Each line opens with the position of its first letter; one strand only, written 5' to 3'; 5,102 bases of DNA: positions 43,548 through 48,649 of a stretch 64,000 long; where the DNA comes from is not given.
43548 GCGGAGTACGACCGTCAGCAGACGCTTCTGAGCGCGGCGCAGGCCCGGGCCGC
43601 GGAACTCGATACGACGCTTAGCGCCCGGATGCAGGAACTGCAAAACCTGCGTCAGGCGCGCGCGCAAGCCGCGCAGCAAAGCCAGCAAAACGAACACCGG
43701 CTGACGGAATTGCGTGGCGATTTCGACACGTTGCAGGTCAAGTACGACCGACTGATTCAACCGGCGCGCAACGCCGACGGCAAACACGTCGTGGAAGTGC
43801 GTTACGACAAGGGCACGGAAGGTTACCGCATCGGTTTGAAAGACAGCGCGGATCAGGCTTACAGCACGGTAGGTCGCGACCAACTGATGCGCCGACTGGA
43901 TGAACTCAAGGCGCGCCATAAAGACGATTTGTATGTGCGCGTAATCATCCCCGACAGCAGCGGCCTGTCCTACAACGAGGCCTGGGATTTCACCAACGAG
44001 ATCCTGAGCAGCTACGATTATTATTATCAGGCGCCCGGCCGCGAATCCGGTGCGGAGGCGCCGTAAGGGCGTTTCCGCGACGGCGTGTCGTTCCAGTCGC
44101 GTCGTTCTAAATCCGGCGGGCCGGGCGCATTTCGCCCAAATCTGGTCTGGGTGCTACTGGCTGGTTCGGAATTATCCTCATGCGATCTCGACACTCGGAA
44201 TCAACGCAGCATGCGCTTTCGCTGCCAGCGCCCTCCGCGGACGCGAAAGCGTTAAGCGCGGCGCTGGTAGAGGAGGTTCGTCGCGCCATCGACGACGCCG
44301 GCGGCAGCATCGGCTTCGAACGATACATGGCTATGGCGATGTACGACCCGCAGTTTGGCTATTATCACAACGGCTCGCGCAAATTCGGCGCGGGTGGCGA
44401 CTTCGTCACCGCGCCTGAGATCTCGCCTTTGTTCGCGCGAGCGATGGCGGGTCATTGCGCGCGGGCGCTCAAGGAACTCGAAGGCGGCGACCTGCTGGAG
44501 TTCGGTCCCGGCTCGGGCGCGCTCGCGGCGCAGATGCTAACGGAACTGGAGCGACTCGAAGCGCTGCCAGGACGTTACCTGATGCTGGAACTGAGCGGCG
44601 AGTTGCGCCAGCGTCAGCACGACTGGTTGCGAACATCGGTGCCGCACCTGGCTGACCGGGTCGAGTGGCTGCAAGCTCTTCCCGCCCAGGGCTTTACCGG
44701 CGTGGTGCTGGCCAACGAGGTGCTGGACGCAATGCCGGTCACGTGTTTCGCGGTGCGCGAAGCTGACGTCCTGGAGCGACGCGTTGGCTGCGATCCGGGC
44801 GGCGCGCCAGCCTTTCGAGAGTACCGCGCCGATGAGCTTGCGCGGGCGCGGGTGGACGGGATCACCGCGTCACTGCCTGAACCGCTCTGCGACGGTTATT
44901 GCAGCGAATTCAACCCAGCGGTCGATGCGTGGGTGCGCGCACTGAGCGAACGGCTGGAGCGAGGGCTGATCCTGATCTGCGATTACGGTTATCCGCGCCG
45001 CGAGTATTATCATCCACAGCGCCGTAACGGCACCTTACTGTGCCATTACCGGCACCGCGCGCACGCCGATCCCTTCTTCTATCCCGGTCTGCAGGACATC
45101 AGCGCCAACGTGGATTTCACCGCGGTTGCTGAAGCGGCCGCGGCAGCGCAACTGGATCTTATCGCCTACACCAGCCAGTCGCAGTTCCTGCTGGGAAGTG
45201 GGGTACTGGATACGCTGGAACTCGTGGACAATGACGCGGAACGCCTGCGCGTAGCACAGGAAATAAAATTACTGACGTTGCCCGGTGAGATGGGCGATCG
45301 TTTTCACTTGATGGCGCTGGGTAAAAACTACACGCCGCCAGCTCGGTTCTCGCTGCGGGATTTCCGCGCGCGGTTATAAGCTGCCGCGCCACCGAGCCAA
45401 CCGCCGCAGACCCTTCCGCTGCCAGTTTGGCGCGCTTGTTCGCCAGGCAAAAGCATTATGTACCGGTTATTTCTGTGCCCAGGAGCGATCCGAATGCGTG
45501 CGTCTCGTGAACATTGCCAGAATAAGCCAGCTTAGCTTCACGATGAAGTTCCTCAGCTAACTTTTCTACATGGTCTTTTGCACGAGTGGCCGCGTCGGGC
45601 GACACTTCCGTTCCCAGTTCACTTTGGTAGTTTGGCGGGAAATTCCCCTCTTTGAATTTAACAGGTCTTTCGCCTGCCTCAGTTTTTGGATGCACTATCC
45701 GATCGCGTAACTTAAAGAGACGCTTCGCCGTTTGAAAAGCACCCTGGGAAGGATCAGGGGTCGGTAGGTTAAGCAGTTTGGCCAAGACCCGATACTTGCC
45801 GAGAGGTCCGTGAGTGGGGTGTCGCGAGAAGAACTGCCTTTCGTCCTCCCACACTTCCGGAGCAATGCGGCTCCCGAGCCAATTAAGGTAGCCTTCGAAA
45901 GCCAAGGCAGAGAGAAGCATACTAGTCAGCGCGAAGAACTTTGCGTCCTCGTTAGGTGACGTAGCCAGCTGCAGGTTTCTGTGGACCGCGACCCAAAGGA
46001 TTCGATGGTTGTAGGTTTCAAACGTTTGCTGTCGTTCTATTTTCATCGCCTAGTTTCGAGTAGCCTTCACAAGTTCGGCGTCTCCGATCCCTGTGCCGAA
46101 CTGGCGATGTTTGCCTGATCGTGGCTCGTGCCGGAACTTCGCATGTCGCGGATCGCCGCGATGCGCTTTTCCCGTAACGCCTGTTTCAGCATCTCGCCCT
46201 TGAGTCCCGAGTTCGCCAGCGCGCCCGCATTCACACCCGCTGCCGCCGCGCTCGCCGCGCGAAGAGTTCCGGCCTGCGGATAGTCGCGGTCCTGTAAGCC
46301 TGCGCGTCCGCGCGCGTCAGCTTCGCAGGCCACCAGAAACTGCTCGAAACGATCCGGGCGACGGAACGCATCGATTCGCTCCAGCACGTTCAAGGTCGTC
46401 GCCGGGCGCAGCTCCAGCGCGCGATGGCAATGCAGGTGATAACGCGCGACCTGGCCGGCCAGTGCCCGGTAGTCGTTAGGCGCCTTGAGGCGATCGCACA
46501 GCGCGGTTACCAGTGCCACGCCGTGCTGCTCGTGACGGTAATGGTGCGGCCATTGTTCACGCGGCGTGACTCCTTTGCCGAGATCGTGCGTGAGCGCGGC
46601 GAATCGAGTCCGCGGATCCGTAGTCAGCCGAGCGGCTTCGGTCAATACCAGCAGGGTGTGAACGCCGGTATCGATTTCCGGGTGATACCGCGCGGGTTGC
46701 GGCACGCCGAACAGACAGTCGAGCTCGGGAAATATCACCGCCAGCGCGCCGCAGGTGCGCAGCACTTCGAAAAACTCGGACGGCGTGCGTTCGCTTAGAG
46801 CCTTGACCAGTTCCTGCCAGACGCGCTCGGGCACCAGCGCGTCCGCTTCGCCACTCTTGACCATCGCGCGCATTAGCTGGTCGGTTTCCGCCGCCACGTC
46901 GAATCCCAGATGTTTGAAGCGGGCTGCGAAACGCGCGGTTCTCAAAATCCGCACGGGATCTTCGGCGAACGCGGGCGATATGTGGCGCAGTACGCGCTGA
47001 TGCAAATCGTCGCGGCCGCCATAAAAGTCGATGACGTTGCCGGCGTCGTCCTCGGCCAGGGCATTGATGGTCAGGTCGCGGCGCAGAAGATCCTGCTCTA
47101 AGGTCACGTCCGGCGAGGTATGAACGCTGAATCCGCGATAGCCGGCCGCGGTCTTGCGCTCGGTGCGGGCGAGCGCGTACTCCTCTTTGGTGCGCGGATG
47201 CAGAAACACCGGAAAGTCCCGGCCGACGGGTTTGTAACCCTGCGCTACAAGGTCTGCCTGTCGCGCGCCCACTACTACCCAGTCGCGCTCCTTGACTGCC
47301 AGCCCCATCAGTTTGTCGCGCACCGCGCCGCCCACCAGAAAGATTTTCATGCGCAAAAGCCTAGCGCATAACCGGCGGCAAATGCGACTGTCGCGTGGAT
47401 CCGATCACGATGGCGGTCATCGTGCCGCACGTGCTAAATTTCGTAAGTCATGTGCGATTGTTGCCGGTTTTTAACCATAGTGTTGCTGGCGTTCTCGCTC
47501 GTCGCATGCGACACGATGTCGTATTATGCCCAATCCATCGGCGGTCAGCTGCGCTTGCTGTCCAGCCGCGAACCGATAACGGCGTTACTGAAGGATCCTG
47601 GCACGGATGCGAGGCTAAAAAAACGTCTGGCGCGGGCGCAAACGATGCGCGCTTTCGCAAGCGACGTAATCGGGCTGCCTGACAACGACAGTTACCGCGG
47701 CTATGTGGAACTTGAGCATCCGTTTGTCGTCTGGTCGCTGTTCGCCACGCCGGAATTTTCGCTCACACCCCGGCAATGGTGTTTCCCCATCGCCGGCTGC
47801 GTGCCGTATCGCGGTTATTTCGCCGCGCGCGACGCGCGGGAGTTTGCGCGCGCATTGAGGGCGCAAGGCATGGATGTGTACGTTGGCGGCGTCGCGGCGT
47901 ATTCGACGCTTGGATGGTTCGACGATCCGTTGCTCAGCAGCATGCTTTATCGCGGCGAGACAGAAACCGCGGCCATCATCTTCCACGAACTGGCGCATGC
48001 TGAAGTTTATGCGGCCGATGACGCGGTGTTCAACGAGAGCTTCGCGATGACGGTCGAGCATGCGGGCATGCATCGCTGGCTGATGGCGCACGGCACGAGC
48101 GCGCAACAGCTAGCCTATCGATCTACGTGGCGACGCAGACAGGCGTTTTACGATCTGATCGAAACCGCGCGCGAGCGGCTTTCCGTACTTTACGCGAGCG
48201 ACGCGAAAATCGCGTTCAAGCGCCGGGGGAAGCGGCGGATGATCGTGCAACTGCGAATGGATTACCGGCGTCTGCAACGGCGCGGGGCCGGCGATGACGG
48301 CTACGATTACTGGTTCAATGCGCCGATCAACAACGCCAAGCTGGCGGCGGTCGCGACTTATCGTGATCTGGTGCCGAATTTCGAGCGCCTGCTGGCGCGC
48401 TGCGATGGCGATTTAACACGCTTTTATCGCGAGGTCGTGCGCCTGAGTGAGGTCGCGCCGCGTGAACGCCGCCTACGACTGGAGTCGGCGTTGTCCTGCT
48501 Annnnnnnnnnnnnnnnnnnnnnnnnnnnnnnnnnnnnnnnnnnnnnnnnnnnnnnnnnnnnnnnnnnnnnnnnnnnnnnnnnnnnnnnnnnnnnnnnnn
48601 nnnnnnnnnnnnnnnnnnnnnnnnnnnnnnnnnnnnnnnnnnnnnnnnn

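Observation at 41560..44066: Non-canonical two-gene stator-like module: MotA/ExbB-like channel plus MotB-like protein with a roughly 370-residue coiled coil and a divergent OmpA-like end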

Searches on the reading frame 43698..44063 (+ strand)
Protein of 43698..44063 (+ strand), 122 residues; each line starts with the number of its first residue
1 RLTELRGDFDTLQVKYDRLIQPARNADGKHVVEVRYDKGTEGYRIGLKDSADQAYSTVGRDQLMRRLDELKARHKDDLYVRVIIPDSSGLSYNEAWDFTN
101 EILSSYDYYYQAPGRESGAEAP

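Call 16: find_homologous_proteins(query=window:43698-44063:+)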
Query window:43698-44063:+ (122 aa): 17 proteins with E <= 0.001 among 22 candidates.
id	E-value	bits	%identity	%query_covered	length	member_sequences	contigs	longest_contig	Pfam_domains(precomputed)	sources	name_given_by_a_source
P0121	6.5e-49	183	70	98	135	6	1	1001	-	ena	-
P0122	7.2e-47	177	68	91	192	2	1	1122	-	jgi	jgi:chromosome segregation ATPase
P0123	1.8e-28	117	55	88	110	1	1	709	-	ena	-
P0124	9.0e-28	115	63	72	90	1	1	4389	-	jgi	jgi:hypothetical protein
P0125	2.6e-27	114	54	90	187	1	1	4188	-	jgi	jgi:chromosome segregation ATPase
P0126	7.1e-24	102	43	95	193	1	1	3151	-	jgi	jgi:hypothetical protein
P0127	1.4e-22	98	48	84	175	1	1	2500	-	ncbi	-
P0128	2.7e-22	97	54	75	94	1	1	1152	-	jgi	jgi:hypothetical protein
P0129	5.1e-22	96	44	91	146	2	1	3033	-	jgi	-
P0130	2.1e-21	94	44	91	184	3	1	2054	-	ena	-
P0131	9.5e-21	92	44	80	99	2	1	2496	-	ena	-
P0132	2.0e-19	88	52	70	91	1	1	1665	-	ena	-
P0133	2.1e-18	85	45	88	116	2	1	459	-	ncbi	-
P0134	1.0e-17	83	44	88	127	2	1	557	-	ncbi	-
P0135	1.8e-16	79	42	88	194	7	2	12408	-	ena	-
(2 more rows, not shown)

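Call 35: predict_structure(alignment_id=A3)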
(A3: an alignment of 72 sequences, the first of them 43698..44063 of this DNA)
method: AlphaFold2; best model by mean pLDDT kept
length: 122 residues; sequences in the alignment: 72
mean_pLDDT: 76.4   pTM: 0.67
mean pLDDT of the five models: 76.4, 75.6, 74.6, 74.4, 74.2
residues with pLDDT >= 90: 31; 70-90: 52; 50-70: 24; < 50: 15
segments of 3 or more residues with pLDDT < 50: 21-23, 112-122
pLDDT, mean of each block of 10 residues (from residue 1): 54 61 68 91 91 90 92 86 86 85 79 42 32
secondary structure, 60 per line:
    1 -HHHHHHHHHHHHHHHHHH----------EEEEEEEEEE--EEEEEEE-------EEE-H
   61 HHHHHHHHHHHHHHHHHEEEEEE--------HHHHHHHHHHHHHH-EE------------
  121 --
elements in order: H2-19 E30-39 E42-48 E56-58 H60-77 E78-83 H92-105

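Call 61: fold_search(model_id=the predicted structure, library=pdb)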
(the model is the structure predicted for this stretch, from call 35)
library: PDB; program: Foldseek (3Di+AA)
matches with E <= 10: 967; with E <= 0.001: 0
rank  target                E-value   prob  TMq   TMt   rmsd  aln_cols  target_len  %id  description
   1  1asv                  2.5e-02  0.89  0.37  0.33   5.8       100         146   10  Avian sarcoma virus integrase catalytic core domain (released 1995-11-14)
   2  4cw7_H                3.0e-02  0.92  0.40  0.40   5.6       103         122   12  Structure of the Fap7-Rps14 complex in complex with ATP (released 2014-05-28)
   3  1vhx_B                3.0e-02  0.51  0.28  0.26   7.0        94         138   15  Crystal structure of Putative Holliday junction resolvase (released 2003-12-30)
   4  4cvn_G                3.2e-02  0.92  0.40  0.40   5.7       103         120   11  Structure of the Fap7-Rps14 complex (released 2014-05-28)
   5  9hny_CK               3.7e-02  0.82  0.41  0.28   8.7       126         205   14  Mitoribosomal small subunit in complex with Mettl15 and Mettl17 (released 2025-03-26)
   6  1asw                  3.7e-02  0.72  0.34  0.30   6.5       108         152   10  AVIAN SARCOMA VIRUS INTEGRASE CATALYTIC CORE DOMAIN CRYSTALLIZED FROM 20% PEG 4000, 10% ISOPROPANOL, HEPES PH 7.5 USING  (released 1995-11-14)
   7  4v4n_BM               4.2e-02  0.82  0.40  0.37   8.0       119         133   11  Structure of the Methanococcus jannaschii ribosome-SecYEBeta channel complex (released 2014-07-09)
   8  4cw7_F                4.8e-02  0.91  0.40  0.41   5.4       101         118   12  Structure of the Fap7-Rps14 complex in complex with ATP (released 2014-05-28)
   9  5eu7_A                4.8e-02  0.77  0.32  0.29   6.7        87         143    6  Crystal structure of HIV-1 integrase catalytic core in complex with Fab (released 2016-09-28)
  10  6ztm_AK               4.8e-02  0.54  0.32  0.33   8.8       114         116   16  E. coli 70S-RNAP expressome complex in collided state without NusG (released 2020-09-16)
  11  6sga_CK               5.1e-02  0.87  0.44  0.34   8.3       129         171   12  Body domain of the mt-SSU assemblosome from Trypanosoma brucei (released 2019-09-18)
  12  7ess_A                5.1e-02  0.84  0.39  0.33   5.6       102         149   18  Structure-guided studies of the Holliday junction resolvase RuvX provide novel insights into ATP-stimulated cleavage o (released 2021-05-26)
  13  7ess_B                5.1e-02  0.84  0.38  0.33   5.6       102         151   19  Structure-guided studies of the Holliday junction resolvase RuvX provide novel insights into ATP-stimulated cleavage o (released 2021-05-26)
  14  5eu7_B                5.1e-02  0.77  0.33  0.29   6.7        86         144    6  Crystal structure of HIV-1 integrase catalytic core in complex with Fab (released 2016-09-28)
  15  6v39_k                5.4e-02  0.38  0.29  0.29   9.8       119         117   13  Cryo-EM structure of the Acinetobacter baumannii Ribosome: 70S with P-site tRNA (released 2020-02-05)
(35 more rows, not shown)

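Call 64: search_solved_structures(query=A4, max_evalue=10, show_alignments=2)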
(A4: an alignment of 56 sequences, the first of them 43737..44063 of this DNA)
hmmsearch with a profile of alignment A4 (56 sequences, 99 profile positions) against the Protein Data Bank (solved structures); distinct sequences matched with E-value up to 10: 13.
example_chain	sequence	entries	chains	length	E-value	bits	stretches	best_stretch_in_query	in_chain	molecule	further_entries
6lfb_A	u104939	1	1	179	0.28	14.8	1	46-87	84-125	Acyl-CoA thioesterase I also functions as protease I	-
9ge8_T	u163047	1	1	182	0.28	14.8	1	46-87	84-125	Thioesterase 1/protease 1/lysophospholipase L1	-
6lfc_A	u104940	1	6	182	0.29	14.8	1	46-87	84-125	Acyl-CoA thioesterase I also functions as protease I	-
5tic_A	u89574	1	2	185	0.29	14.8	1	46-87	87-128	Acyl-CoA thioesterase I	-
5tid_A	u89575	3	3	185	0.29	14.8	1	46-87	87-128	Acyl-CoA thioesterase I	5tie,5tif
1ivn_A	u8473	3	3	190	0.3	14.7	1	46-87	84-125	Thioesterase I | Acyl-CoA thioesterase I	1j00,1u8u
4mbo_A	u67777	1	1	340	0.66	13.6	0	65-97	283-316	Serine-rich Repeat Adhesion Glycoprotein (Srr1)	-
2pv3_A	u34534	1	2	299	0.93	13.1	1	5-70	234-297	Chaperone surA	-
6h3p_A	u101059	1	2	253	1.2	12.8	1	11-69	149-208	Chorismate mutase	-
8e0e_B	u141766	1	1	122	1.2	12.8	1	49-98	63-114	Nanobody nb.F3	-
8dam_B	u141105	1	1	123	1.3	12.7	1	49-98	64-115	nanobody F3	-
4kwb_A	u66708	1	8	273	1.5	12.5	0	46-69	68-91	Signal peptide peptidase SppA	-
5hvf_B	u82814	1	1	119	1.6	12.4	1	47-98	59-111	VHH-i83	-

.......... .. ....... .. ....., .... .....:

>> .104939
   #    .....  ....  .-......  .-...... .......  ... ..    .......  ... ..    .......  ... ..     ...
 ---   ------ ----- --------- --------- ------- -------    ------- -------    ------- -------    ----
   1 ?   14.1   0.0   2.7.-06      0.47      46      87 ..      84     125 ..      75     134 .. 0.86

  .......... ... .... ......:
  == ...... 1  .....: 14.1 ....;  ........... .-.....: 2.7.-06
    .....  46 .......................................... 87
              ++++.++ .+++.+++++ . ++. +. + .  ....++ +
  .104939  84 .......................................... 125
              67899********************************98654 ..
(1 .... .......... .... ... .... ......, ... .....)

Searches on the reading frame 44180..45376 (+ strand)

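Call 3: search_protein_families(library=pfam, proteins=[window:44180-45376:+], max_evalue=1)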
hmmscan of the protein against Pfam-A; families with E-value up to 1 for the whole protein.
window:44180-45376:+ (399 aa): 3 families
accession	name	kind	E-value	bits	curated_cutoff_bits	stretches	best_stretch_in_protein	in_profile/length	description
PF02636.23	Methyltransf_28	-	3e-61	207.5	23.3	1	93-329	6-247/249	Putative S-adenosyl-L-methionine-dependent methyltransferase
PF13489.12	Methyltransf_23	-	0.00017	21.8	27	1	89-186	9-95/164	Methyltransferase domain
PF08242.18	Methyltransf_12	-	0.16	13.2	30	1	106-187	1-80/98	Methyltransferase domain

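Call 6: search_protein_families(library=ncbifam, proteins=[window:44180-45376:+], max_evalue=1)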
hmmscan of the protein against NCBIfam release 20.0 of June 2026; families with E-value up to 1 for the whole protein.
window:44180-45376:+ (399 aa): 2 families
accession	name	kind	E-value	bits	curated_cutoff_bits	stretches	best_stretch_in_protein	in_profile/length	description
NF043040.1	corrin_prot_MT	hypoth_equivalog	0.11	11.9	180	1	94-176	35-115/216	corrinoid protein-associated methyltransferase CpaM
TIGR00755.1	ksgA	equivalog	0.17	11.2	171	1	89-128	17-56/256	16S rRNA (adenine(1518)-N(6)/adenine(1519)-N(6))-dimethyltransferase RsmA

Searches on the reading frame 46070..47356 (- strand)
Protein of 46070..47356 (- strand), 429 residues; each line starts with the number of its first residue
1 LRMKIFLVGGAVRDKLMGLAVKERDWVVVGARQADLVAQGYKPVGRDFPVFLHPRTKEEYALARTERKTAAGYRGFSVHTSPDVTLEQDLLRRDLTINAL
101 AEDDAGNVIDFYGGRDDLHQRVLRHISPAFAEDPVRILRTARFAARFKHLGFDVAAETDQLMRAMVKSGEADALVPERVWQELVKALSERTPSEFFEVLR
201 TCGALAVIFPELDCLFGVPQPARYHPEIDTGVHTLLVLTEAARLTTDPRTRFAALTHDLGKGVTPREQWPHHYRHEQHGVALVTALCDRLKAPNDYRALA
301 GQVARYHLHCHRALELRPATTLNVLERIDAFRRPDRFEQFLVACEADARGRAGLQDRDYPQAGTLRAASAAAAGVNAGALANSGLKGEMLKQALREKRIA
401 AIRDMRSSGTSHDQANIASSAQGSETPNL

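Call 76: search_protein_families(library=pfam, proteins=[window:46070-47356:-], max_evalue=0.00001)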
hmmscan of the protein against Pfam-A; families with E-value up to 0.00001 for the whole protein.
window:46070-47356:- (429 aa): 3 families
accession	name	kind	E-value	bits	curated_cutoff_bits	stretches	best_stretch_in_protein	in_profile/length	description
PF01743.26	PolyA_pol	-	1.3e-17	64.7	23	1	5-124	1-126/126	Poly A polymerase head domain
PF12627.12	PolyA_pol_RNAbd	-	1.8e-10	40.8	22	1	151-213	1-61/64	Probable RNA and SrmB- binding site of polymerase A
PF01966.28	HD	-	3.5e-07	30.9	22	1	232-312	3-90/116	HD domain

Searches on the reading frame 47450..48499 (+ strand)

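Call 76: search_protein_families(library=pfam, proteins=[window:47450-48499:+], max_evalue=0.00001)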
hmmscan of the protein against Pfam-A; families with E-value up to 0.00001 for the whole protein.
window:47450-48499:+ (350 aa): 1 family
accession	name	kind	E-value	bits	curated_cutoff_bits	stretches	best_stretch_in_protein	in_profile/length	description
PF10023.15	Aminopep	-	1e-121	406.7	25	1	24-342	1-320/322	Putative aminopeptidase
